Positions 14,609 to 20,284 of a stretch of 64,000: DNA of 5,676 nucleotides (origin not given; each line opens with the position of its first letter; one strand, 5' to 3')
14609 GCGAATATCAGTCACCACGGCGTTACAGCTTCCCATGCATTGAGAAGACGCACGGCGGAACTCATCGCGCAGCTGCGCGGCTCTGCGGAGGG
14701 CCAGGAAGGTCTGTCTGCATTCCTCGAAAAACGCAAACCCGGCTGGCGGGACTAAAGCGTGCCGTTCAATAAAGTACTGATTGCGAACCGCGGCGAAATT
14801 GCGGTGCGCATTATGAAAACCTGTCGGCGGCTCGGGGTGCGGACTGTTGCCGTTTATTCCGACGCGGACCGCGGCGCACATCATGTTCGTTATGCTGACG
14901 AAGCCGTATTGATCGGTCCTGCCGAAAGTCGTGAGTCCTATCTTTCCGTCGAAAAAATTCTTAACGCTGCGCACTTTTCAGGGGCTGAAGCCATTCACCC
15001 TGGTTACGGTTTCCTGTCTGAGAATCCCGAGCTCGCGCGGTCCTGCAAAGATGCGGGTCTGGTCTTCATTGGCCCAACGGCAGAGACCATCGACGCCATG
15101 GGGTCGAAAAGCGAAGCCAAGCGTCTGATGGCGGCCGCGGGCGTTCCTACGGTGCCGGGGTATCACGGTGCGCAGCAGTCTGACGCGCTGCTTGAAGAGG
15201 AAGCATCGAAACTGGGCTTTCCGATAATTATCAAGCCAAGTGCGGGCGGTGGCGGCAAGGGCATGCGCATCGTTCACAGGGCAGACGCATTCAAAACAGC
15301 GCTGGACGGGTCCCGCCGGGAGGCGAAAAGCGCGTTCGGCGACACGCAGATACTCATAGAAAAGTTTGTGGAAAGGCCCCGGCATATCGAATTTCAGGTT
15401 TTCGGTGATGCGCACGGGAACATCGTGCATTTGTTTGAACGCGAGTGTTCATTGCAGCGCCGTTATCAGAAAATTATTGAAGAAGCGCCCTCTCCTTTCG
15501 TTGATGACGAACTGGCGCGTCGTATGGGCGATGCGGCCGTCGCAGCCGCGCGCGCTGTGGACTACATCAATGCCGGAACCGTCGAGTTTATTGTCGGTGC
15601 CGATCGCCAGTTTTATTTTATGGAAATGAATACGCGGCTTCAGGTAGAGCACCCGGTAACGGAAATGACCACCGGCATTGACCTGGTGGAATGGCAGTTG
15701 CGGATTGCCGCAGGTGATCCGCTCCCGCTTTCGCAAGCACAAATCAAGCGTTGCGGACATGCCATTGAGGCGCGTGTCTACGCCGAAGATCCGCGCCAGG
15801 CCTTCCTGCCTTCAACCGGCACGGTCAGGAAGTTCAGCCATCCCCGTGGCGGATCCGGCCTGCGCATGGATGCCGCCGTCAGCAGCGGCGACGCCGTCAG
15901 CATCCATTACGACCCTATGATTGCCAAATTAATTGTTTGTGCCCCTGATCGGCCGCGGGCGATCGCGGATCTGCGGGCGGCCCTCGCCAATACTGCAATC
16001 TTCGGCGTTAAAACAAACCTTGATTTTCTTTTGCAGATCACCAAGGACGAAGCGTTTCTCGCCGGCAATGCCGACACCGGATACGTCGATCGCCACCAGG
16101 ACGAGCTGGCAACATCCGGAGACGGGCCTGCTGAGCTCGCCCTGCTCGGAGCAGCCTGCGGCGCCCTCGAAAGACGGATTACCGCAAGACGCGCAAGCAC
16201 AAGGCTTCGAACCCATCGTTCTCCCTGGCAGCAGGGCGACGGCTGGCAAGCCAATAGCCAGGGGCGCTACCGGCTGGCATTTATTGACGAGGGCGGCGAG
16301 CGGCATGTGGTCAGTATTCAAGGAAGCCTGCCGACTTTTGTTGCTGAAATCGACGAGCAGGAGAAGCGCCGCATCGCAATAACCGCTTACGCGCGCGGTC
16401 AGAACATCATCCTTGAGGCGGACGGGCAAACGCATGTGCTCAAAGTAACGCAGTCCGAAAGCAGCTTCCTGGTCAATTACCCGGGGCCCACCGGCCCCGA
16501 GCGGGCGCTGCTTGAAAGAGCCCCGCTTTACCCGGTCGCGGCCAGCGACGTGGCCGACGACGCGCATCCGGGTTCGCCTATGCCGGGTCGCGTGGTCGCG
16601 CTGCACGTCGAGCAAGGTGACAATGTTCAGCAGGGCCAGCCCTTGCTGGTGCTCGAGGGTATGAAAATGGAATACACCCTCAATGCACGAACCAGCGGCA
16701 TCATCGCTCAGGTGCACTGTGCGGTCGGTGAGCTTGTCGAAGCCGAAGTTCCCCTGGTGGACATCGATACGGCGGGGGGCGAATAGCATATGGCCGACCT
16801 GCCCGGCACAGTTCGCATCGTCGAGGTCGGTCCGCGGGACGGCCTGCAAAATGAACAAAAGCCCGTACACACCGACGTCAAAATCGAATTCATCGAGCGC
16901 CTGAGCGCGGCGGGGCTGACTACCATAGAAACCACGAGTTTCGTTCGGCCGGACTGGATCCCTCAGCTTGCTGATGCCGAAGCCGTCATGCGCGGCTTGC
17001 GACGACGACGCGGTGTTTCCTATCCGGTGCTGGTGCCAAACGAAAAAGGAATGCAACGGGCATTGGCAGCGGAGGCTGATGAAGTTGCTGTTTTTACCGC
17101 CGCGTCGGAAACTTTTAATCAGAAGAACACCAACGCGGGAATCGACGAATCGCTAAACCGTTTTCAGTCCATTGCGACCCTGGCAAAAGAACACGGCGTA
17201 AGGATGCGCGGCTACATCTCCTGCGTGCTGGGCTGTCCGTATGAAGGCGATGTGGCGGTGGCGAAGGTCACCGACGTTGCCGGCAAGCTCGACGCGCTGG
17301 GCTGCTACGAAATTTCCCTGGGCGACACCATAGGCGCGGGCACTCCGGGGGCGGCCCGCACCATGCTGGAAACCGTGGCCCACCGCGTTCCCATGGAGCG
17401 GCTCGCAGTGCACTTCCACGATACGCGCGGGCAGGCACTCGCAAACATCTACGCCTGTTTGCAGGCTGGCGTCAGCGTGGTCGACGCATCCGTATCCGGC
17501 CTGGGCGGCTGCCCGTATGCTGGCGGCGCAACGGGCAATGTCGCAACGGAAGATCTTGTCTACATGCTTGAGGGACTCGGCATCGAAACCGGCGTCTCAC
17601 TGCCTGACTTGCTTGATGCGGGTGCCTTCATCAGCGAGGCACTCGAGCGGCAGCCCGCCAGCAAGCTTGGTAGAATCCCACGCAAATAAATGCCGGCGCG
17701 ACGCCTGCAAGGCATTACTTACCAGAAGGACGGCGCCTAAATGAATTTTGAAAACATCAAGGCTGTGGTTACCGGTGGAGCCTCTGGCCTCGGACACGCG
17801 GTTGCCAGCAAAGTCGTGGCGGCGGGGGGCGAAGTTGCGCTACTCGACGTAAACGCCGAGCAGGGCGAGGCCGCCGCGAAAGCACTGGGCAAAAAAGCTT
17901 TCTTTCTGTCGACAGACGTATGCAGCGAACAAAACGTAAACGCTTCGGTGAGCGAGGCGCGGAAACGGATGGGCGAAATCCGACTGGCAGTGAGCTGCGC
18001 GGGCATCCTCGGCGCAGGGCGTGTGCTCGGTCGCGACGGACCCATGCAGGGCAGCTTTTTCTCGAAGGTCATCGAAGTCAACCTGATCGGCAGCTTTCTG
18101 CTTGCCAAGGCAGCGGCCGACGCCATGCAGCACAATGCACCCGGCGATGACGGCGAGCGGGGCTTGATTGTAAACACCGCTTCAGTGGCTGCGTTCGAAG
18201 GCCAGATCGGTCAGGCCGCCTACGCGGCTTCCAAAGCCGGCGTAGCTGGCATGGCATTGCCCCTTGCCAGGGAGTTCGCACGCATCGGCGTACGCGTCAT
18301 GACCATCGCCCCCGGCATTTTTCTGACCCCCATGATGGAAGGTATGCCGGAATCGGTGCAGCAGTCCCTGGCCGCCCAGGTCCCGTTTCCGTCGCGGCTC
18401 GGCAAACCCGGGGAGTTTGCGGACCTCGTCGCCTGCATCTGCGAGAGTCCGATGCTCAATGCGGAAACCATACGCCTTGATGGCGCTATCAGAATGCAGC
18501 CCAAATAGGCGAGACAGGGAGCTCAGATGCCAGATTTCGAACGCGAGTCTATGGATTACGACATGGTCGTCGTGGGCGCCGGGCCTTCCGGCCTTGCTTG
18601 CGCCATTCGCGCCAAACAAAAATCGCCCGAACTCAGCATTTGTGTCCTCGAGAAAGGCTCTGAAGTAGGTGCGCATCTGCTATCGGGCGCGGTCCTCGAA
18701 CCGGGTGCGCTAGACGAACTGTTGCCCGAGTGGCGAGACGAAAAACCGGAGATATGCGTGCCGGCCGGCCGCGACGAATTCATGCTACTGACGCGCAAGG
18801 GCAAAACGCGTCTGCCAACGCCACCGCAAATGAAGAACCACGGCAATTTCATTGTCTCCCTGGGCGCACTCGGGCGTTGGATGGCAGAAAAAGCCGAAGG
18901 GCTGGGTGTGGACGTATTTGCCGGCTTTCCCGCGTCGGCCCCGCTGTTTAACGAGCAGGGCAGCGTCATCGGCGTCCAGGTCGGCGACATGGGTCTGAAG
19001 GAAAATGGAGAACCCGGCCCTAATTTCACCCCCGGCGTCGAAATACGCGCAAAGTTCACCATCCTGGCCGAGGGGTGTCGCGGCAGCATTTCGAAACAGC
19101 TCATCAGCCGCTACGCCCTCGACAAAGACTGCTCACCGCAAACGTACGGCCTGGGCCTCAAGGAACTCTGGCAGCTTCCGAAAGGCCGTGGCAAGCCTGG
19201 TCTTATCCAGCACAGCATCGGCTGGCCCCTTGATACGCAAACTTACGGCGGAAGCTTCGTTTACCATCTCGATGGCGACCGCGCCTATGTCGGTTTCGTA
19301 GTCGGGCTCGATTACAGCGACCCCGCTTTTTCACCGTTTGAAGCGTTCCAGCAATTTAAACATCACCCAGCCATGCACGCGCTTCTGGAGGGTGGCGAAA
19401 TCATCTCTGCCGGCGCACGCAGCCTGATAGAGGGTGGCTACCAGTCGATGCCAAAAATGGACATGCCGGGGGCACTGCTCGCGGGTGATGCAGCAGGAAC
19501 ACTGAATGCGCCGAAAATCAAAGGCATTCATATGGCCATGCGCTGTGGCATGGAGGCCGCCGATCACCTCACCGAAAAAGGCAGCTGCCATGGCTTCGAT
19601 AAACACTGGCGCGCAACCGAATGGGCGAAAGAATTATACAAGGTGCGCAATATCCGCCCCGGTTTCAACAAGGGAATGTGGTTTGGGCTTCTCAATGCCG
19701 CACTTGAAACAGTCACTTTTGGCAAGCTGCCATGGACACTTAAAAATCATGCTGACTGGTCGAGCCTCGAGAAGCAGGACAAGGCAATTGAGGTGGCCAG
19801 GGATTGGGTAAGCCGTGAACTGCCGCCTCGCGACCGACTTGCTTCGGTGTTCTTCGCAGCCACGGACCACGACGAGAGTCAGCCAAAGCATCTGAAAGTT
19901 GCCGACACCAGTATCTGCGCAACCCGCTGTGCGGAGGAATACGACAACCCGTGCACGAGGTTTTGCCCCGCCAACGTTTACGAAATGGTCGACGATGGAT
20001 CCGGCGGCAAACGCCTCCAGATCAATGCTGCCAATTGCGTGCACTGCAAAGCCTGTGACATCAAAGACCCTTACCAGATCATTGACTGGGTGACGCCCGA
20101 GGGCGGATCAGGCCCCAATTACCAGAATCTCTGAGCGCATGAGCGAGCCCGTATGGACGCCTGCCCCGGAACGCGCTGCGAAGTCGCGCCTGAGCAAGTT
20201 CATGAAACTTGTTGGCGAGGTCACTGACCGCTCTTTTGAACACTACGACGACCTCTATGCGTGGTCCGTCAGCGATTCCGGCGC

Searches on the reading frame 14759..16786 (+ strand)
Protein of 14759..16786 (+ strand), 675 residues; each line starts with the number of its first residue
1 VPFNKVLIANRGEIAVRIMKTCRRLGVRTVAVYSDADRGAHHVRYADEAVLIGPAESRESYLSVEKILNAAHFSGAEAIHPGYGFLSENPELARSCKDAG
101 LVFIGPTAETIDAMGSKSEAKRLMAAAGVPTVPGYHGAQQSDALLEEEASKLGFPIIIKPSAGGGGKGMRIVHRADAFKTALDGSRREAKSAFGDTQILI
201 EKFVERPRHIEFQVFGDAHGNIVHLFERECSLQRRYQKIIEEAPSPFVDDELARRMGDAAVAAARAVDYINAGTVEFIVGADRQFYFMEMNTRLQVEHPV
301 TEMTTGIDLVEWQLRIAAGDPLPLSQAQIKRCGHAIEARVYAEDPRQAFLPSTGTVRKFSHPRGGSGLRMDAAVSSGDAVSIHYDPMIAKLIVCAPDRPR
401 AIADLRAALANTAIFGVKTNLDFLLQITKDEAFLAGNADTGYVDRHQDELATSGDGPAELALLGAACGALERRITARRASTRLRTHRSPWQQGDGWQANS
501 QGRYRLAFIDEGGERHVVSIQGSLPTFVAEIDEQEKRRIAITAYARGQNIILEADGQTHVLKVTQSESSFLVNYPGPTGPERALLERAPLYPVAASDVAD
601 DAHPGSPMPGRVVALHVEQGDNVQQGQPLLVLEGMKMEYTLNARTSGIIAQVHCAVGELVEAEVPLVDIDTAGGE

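Call 68: search_protein_families(library=pfam, proteins=[window:14759-16786:+], max_evalue=0.00001)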
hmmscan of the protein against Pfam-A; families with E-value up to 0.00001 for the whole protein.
window:14759-16786:+ (675 aa): 8 families
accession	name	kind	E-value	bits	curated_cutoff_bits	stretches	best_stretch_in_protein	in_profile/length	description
PF02786.22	CPSase_L_D2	-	6.2e-76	255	19.8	1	117-323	2-209/211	Carbamoyl-phosphate synthase L chain, ATP binding domain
PF00289.28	Biotin_carb_N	-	3.3e-47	160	25.5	1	3-111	2-110/110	Biotin carboxylase, N-terminal domain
PF02785.25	Biotin_carb_C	-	5.2e-36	123.5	32.4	1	337-444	1-107/108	Biotin carboxylase C-terminal domain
PF00364.28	Biotin_lipoyl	-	5.5e-16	58.6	22.1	1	606-669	5-73/73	Biotin-requiring enzyme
PF07478.18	Dala_Dala_lig_C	-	3.4e-11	43.5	24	1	139-292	22-174/204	D-ala D-ala ligase C-terminus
PF13533.13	Biotin_lipoyl_2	-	6.5e-09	35.8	29.8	1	606-633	5-32/32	Biotin-lipoyl like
PF02222.28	ATP-grasp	-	5.5e-08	33.1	27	1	126-293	5-162/179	ATP-grasp domain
PF21139.3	BT_MCC_alpha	-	1.2e-06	29.4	31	1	468-572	8-104/118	Methylcrotonyl-CoA carboxylase, alpha-subunit, BT domain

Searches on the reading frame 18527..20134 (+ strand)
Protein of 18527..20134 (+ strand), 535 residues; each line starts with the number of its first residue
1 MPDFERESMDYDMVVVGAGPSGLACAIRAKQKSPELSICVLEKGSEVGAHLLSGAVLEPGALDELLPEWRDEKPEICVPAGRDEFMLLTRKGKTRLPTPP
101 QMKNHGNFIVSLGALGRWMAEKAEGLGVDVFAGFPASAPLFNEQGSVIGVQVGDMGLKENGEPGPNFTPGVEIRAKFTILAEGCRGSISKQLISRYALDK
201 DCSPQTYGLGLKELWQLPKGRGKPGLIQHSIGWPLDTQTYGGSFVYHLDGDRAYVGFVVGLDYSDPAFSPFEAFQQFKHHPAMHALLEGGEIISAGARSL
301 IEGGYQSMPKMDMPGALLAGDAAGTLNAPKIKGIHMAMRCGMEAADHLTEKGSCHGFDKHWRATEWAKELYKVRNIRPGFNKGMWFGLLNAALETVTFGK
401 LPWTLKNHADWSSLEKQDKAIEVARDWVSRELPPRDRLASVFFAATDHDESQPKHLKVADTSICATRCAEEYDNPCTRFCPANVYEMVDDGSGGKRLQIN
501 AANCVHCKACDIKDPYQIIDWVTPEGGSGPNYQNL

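Call 68: search_protein_families(library=pfam, proteins=[window:18527-20134:+], max_evalue=0.00001)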
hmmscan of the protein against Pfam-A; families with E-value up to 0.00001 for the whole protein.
window:18527-20134:+ (535 aa): 6 families
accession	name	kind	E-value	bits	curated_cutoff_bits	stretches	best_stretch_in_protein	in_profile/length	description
PF05187.19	Fer4_ETF_QO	-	5e-42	142.7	24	1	436-533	6-104/104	Electron transfer flavoprotein-ubiquinone oxidoreductase, 4Fe-4S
PF21162.3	ETFQO_UQ-bd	-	2.5e-36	124.6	27.7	1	207-300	1-96/96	ETF-QO, ubiquinone-binding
PF01266.30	DAO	-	6.7e-07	29.6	27.9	0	12-63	1-52/353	FAD dependent oxidoreductase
PF00890.30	FAD_binding_2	-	7.4e-07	29.1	20.4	0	12-51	1-38/414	FAD binding domain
PF13450.12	NAD_binding_8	-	9.7e-07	29.4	21.9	1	15-56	1-40/68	NAD(P)-binding Rossmann-like domain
PF01946.23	Thi4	-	3.9e-06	26.7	26.2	1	8-49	15-55/235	Thi4 family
